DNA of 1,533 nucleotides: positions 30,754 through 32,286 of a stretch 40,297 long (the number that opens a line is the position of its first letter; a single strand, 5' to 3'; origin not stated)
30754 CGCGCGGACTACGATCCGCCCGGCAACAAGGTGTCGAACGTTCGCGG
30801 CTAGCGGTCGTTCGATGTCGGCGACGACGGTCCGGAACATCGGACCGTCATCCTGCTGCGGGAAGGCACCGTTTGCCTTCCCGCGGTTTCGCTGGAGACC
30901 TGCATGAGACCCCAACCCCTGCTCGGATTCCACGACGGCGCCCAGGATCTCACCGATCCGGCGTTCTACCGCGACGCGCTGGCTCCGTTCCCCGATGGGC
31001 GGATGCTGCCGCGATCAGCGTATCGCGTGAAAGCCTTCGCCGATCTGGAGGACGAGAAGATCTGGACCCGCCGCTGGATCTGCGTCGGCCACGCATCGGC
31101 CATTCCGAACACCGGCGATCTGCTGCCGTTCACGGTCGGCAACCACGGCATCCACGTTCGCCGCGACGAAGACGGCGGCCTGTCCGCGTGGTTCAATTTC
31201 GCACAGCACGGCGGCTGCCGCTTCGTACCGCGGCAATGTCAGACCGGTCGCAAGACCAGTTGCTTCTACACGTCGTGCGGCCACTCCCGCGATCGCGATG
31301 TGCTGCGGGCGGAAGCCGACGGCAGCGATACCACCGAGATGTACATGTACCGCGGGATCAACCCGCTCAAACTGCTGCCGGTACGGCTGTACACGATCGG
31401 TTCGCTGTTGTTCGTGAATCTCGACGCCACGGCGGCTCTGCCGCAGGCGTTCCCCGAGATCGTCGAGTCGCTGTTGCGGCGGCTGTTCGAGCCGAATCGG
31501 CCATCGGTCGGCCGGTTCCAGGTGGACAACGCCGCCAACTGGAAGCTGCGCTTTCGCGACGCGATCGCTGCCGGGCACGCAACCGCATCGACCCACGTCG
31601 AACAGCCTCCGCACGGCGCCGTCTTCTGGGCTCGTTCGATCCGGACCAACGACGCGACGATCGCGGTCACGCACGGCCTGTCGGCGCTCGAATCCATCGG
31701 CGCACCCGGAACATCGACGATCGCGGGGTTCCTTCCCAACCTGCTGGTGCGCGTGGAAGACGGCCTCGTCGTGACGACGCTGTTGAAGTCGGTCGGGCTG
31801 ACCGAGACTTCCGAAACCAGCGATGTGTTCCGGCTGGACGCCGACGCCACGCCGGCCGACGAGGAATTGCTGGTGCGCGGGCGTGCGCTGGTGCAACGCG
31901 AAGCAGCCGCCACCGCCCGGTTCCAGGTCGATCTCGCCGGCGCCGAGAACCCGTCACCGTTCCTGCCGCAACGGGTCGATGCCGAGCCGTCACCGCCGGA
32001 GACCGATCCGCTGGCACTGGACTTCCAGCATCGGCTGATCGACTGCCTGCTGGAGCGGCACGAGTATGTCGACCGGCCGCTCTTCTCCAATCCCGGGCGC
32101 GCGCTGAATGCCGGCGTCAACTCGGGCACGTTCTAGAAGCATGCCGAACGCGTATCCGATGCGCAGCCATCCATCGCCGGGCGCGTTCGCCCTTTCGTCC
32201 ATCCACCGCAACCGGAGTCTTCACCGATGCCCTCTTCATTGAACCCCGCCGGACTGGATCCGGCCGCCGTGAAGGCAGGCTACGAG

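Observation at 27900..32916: Second, divergent DMFase-like small/large subunit pair in an apparent operon with an atypical Rieske-like protein and a Sel1-repeat protein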

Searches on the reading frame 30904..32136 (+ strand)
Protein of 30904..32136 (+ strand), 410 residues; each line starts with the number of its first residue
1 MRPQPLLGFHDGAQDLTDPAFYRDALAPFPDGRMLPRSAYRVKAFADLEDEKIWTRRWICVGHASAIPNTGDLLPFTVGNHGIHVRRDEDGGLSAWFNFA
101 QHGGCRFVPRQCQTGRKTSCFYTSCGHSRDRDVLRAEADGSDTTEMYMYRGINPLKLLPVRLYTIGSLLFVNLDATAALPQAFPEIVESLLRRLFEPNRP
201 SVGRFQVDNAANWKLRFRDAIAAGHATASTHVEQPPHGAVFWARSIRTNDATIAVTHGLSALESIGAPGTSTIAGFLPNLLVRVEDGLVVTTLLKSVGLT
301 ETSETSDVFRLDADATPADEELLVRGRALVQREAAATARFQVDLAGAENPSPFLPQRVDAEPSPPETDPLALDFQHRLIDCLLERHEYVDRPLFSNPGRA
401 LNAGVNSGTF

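Call 4: search_protein_families(library=pfam, proteins=[window:30904-32136:+], max_evalue=0.01)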
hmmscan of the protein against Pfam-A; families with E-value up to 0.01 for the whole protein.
window:30904-32136:+ (410 aa): 1 family
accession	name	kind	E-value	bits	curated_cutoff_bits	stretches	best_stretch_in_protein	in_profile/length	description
PF00355.32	Rieske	-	0.0021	18.4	20.3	1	58-122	2-64/88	Rieske [2Fe-2S] domain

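Call 7: search_protein_families(library=ncbifam, proteins=[window:30904-32136:+], max_evalue=0.01)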
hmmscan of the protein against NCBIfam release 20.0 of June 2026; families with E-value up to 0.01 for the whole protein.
window:30904-32136:+ (410 aa): 5 families
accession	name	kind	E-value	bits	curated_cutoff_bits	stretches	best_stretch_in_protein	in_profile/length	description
NF058607.1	GlBtMonoOxGbcA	equivalog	2.8e-15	55.7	670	1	34-225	32-217/420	glycine betaine monooxygenase oxygenase subunit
NF042946.1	3PPDioc_HcaE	equivalog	2e-10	40.3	830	1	31-126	13-107/450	3-phenylpropionate/cinnamic acid dioxygenase subunit alpha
NF041684.1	ant_diox_AndAc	equivalog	3.1e-10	39.2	750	1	27-226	15-218/418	anthranilate 1,2-dioxygenase large subunit AndAc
TIGR03228.1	anthran_1_2_A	equivalog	2.6e-08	33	671.9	1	44-176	25-153/438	anthranilate 1,2-dioxygenase large subunit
TIGR03229.1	benzo_1_2_benA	equivalog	4.3e-08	32.4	780.95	1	36-136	17-117/433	benzoate 1,2-dioxygenase large subunit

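Call 14: find_homologous_proteins(query=window:30904-32136:+, max_evalue=0.001)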
Query window:30904-32136:+ (410 aa): 559 proteins with E <= 0.001 among 8000 candidates; the best 120 are listed.
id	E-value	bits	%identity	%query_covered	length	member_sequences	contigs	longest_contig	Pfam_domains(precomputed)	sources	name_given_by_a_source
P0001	1.7e-279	945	100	100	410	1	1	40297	-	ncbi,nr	ncbi:MAG: hypothetical protein KIT73_00130 [Burkholderiales bacterium]|nr:hypothetical protein [Burk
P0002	9.5e-144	498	56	100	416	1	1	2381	-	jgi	-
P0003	5.3e-134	466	56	100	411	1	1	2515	-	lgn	-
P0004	2.7e-133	463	56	100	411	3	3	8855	-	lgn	-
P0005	1.2e-119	418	52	99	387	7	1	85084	PF00848.26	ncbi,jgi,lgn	-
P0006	5.0e-118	413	52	99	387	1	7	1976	PF00848.26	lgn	-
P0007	1.5e-117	411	51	99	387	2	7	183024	PF00848.26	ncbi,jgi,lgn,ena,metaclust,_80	metaclust:\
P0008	3.3e-117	410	51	99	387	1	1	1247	PF00848.26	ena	-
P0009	1.2e-116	408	52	99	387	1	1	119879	PF00848.26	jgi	jgi:hypothetical protein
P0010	6.7e-115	403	51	99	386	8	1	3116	PF00848.26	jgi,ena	-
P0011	2.6e-114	401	51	99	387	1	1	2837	PF00848.26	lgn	-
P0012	4.6e-112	393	49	100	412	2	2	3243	-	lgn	-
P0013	5.0e-112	393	49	99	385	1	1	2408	PF00848.26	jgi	-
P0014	1.7e-111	391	47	100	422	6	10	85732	-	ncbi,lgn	-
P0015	4.7e-111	390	48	99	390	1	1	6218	-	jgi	jgi:hypothetical protein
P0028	1.4e-97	346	44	100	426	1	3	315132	-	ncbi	ncbi:MAG: hypothetical protein ACYC3O_01885 [Burkholderiales bacterium]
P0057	2.2e-68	249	39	98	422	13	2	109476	PF00848.26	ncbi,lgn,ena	-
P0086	2.9e-64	236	38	97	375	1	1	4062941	-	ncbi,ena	-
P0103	3.1e-63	232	41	90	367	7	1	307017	-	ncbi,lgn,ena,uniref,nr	ncbi:ring-hydroxylating oxygenase subunit alpha [Hansschlegelia sp.]|uniref:ring-hydroxylating oxyge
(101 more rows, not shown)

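Call 17: find_encoding_contigs(protein=P0028, flank=8000, max_places=2)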
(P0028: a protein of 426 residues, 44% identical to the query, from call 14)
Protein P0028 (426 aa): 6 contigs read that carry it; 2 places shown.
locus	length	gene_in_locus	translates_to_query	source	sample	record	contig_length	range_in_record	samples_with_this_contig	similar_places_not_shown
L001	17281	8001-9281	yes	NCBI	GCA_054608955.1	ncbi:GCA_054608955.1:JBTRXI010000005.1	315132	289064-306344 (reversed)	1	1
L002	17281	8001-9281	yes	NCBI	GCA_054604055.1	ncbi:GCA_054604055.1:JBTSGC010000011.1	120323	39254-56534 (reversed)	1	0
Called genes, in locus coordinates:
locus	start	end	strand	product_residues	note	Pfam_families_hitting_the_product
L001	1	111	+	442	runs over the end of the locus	PF03951:Gln-synt_N (weak), PF00120:Gln-synt_C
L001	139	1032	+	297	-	PF13522:GATase_6, PF13537:GATase_7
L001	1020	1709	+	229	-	-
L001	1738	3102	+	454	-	PF01645:Glu_synthase, PF01070:FMN_dh, PF00478:IMPDH, PF03060:NMO, PF01645:Glu_synthase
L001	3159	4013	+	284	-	PF00763:THF_DHG_CYH, PF02882:THF_DHG_CYH_C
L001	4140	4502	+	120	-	-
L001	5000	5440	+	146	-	PF26354:DMF_alpha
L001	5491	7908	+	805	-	PF13385:Laminin_G_3 (weak), PF20254:DMFA2_C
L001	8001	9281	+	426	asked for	-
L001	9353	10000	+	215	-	-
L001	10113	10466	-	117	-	-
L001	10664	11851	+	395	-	PF13433:Peripla_BP_5, PF13458:Peripla_BP_6, PF01094:ANF_receptor (weak)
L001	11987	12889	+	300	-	PF02653:BPD_transp_2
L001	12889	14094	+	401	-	PF02653:BPD_transp_2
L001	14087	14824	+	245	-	PF02463:SMC_N (weak), PF13476:AAA_23 (faint), PF00005:ABC_tran, PF13304:AAA_21 (weak), PF12399:BCA_ABC_TP_C (weak)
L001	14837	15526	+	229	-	PF00005:ABC_tran, PF13304:AAA_21 (faint)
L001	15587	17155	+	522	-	PF01425:Amidase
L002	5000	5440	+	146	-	PF26354:DMF_alpha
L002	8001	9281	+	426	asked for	-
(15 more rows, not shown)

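Call 18: find_encoding_contigs(protein=P0005, flank=8000, max_places=2)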
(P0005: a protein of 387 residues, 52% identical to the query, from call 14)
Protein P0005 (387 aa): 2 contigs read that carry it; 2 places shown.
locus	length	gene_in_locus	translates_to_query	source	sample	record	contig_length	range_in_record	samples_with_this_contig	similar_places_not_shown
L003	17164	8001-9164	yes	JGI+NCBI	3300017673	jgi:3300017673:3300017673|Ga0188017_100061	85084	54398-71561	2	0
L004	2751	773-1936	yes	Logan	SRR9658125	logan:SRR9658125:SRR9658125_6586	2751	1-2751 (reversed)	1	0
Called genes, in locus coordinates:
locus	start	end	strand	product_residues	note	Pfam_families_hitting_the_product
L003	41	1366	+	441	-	PF13433:Peripla_BP_5, PF13458:Peripla_BP_6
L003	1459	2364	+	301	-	PF02653:BPD_transp_2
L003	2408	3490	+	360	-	PF02653:BPD_transp_2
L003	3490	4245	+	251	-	PF00005:ABC_tran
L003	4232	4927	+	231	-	PF00005:ABC_tran, PF13304:AAA_21 (faint)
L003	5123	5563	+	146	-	PF26354:DMF_alpha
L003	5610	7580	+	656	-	PF13385:Laminin_G_3, PF20254:DMFA2_C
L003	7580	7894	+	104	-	-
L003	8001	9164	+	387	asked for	PF00848:Ring_hydroxyl_A (faint)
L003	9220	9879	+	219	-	-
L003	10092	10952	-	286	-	PF01842:ACT, PF00551:Formyl_trans_N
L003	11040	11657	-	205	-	PF13560:HTH_31, PF01381:HTH_3, PF12844:HTH_19 (weak), PF13443:HTH_26, PF07883:Cupin_2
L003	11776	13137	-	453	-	PF01645:Glu_synthase, PF01070:FMN_dh, PF00478:IMPDH, PF03060:NMO, PF01645:Glu_synthase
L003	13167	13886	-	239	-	-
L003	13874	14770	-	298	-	PF13522:GATase_6, PF13537:GATase_7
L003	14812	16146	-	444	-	PF00120:Gln-synt_C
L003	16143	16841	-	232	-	PF01571:GCV_T (faint)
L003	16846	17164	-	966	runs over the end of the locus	PF13510:Fer2_4, PF00890:FAD_binding_2, PF01266:DAO (weak), PF01946:Thi4 (weak), PF12831:FAD_oxidored, PF17806:SO_alpha_A3, PF01571:GCV_T, PF08669:GCV_T_C, +5 more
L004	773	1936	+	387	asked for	PF00848:Ring_hydroxyl_A (faint)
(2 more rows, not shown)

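Call 19: find_encoding_contigs(protein=P0014, flank=8000, max_places=2)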
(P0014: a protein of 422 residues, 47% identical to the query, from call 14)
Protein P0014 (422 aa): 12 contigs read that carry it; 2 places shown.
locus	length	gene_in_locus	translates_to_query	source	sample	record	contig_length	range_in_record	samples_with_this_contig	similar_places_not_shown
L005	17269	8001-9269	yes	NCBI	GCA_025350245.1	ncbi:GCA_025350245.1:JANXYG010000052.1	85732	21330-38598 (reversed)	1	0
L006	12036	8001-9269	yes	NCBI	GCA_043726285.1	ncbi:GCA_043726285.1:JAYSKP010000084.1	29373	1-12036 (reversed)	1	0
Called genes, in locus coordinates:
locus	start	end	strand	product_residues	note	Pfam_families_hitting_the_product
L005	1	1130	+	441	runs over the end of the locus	PF13433:Peripla_BP_5, PF13458:Peripla_BP_6, PF01094:ANF_receptor (faint)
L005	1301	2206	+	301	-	PF02653:BPD_transp_2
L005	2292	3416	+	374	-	PF02653:BPD_transp_2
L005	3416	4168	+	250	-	PF00005:ABC_tran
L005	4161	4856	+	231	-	PF00005:ABC_tran, PF13304:AAA_21 (faint)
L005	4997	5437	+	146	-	PF26354:DMF_alpha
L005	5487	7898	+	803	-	PF13385:Laminin_G_3 (faint), PF20254:DMFA2_C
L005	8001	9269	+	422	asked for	-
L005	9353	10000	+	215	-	-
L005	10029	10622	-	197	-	PF13560:HTH_31, PF01381:HTH_3, PF13443:HTH_26 (weak), PF02311:AraC_binding (weak), PF07883:Cupin_2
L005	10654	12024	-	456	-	PF01645:Glu_synthase, PF01070:FMN_dh, PF00478:IMPDH, PF03060:NMO, PF01645:Glu_synthase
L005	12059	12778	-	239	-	-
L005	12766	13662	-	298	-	PF13537:GATase_7, PF13522:GATase_6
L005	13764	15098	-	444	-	PF00120:Gln-synt_C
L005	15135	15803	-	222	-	PF01571:GCV_T (weak)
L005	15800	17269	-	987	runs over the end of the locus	PF13510:Fer2_4, PF00890:FAD_binding_2, PF03486:HI0933_like (weak), PF07992:Pyr_redox_2, PF12831:FAD_oxidored, PF17806:SO_alpha_A3, PF01571:GCV_T, PF08669:GCV_T_C, +2 more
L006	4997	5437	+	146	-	PF26354:DMF_alpha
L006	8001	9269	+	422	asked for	-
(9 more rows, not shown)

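Call 20: search_solved_structures(query=window:30904-32136:+, show_alignments=3, max_evalue=0.01)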
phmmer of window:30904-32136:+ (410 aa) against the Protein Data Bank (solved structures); distinct sequences matched with E-value up to 0.01: 26.
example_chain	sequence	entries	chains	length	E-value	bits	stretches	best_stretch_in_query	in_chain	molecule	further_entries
9vdb_A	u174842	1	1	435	6.7e-11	45.2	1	31-122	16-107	Ring hydroxylating dioxygenase, alpha subunit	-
6y9c_A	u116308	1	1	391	6.6e-09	38.6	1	35-226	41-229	Carnitine monooxygenase oxygenase subunit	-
9jp5_A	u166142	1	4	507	8.3e-09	38.3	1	34-178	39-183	Phthalate 3,4-dioxygenase alpha subunit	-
6y8j_A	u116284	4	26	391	1.2e-08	37.7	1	35-218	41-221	Carnitine monooxygenase oxygenase subunit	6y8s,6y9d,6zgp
7yls_B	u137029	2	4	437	3.8e-08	36.1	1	29-147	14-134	Rieske (2Fe-2S) domain protein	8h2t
9o71_A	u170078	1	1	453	4.2e-08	35.9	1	24-155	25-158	Phenylpropionate dioxygenase-like ring-hydroxylating dioxygenase large terminal subunit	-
8k0a_A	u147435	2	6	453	4.4e-08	35.9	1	29-127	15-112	3-phenylpropionate/cinnamic acid dioxygenase subunit alpha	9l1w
5aeu_A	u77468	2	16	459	4.9e-08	35.7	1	34-124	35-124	BIPHENYL DIOXYGENASE SUBUNIT ALPHA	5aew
2yfi_A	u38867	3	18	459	4.9e-08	35.7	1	34-124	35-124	BIPHENYL DIOXYGENASE SUBUNIT ALPHA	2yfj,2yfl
2xsh_A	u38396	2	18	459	4.9e-08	35.7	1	34-124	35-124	BIPHENYL DIOXYGENASE SUBUNIT ALPHA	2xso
2xr8_A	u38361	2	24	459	4.9e-08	35.7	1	34-124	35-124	BIPHENYL DIOXYGENASE SUBUNIT ALPHA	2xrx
1uli_A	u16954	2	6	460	6.1e-08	35.4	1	31-177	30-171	biphenyl dioxygenase large subunit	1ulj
3en1_A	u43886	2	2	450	2.1e-07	33.6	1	31-178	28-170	Benzene 1,2-dioxygenase subunit alpha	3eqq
7c8z_A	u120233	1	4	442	4.4e-07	32.6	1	10-131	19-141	Salicylate 5-hydroxylase, large oxygenase component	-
3gzx_A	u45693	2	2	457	1.3e-06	31.1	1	35-125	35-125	Biphenyl dioxygenase subunit alpha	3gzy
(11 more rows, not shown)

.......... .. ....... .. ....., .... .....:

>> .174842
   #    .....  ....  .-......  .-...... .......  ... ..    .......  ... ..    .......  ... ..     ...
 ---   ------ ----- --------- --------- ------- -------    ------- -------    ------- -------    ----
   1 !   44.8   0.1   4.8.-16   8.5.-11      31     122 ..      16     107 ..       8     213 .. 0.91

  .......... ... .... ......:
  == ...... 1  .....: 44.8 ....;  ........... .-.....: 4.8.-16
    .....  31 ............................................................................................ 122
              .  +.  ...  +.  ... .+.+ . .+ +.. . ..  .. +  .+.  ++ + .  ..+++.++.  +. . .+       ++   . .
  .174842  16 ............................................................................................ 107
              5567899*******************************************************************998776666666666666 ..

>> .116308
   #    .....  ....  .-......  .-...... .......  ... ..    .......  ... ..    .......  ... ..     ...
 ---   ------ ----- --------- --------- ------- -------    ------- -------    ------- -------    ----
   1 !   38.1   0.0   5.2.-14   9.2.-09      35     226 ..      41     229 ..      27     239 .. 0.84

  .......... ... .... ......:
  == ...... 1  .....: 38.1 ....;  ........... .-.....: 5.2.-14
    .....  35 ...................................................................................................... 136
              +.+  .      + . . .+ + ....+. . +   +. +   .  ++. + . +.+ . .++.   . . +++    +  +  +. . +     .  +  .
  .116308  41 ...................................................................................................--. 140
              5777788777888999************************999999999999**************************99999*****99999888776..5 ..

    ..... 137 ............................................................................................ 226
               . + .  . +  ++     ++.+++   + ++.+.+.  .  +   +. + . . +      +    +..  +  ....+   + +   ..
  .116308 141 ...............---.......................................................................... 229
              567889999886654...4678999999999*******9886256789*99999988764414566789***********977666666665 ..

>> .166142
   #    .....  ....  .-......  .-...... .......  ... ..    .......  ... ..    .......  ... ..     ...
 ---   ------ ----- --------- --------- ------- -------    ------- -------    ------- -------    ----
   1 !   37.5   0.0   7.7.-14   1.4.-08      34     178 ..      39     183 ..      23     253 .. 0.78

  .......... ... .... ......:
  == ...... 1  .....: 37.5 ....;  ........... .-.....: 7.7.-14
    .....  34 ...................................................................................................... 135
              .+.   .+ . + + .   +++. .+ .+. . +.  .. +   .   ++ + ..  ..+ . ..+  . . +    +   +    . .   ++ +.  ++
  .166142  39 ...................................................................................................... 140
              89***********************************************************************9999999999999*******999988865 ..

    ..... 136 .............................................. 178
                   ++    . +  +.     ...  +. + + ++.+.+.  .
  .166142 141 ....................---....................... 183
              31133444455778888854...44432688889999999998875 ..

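Call 22: search_dna_similar(query=window:30904-32136:+, collection=plasmids, mode=protein, max_rows=25, max_evalue=1e-10)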
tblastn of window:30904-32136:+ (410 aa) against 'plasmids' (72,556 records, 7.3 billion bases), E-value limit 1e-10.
Records with a match: 10; places in all: 10; records where one place covers at least 80% of the query: 0.
Best place of each record, by identity: <60% 10.
By first word of the organism name: Leisingera 5; Paracoccus 3; Sinorhizobium 1; Novosphingobium 1.
By predicted mobility (MOB-suite, as given by PLSDB): non-mobilizable 10.
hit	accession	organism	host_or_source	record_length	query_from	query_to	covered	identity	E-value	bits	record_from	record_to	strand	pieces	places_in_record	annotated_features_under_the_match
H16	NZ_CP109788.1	Leisingera thetidis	-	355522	18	268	61%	25.4%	3e-11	73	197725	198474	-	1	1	aromatic ring-hydroxylating dioxygenase subunit alpha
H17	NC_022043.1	Paracoccus aminophilus JCM 7686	-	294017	37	173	33%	46.4%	3e-32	136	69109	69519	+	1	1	biphenyl 2,3-dioxygenase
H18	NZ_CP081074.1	Leisingera caerulea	-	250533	23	255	57%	26.7%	6e-11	72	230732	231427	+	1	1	aromatic ring-hydroxylating dioxygenase subunit alpha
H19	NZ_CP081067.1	Leisingera caerulea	-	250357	18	255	58%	26.1%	3e-11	73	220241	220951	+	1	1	aromatic ring-hydroxylating dioxygenase subunit alpha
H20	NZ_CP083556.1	Leisingera sp. S132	-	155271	18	255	58%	25.9%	3e-11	73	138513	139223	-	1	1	aromatic ring-hydroxylating dioxygenase subunit alpha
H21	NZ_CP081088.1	Leisingera caerulea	-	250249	23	255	57%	26.3%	9e-11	72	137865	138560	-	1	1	aromatic ring-hydroxylating dioxygenase subunit alpha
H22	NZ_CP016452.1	Sinorhizobium sp. RAC02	Microbial isolate,Algal phycosphere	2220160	24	231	51%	25.8%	4e-11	72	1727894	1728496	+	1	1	none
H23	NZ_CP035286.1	Paracoccus versutus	whole organism,soil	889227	32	229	48%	26.5%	5e-11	72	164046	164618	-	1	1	aromatic ring-hydroxylating dioxygenase subunit alpha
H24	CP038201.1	Paracoccus ferrooxidans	single cell,bioreactor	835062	32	229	48%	26.5%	5e-11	72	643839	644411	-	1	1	aromatic ring-hydroxylating dioxygenase subunit alpha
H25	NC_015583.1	Novosphingobium sp. PP1Y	-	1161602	21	177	38%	33.3%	5e-11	72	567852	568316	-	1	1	none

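Call 26: find_encoding_contigs(protein=P0086, flank=9000, max_places=1)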
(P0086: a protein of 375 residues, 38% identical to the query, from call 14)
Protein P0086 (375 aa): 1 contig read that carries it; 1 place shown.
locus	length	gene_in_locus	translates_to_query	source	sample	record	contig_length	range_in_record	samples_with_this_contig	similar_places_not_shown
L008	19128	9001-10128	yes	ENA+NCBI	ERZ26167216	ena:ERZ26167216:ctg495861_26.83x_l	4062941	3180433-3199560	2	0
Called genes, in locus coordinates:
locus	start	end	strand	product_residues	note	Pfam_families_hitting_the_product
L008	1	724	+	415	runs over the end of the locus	PF13414:TPR_11 (weak), PF13432:TPR_16 (weak), PF13424:TPR_12, PF12895:ANAPC3 (weak), PF13414:TPR_11, PF13414:TPR_11, PF13432:TPR_16, PF13759:2OG-FeII_Oxy_5, +11 more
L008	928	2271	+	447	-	PF13433:Peripla_BP_5, PF13458:Peripla_BP_6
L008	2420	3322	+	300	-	PF02653:BPD_transp_2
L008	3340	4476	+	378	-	PF02653:BPD_transp_2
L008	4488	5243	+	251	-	PF00005:ABC_tran, PF12399:BCA_ABC_TP_C (weak)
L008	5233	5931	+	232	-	PF00005:ABC_tran, PF13304:AAA_21 (faint)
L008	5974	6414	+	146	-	PF26354:DMF_alpha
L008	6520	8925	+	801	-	PF13385:Laminin_G_3 (weak), PF20254:DMFA2_C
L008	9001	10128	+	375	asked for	-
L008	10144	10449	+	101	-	-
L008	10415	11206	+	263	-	-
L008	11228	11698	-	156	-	-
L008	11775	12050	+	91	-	-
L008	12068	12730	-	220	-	PF01470:Peptidase_C15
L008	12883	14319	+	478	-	PF01425:Amidase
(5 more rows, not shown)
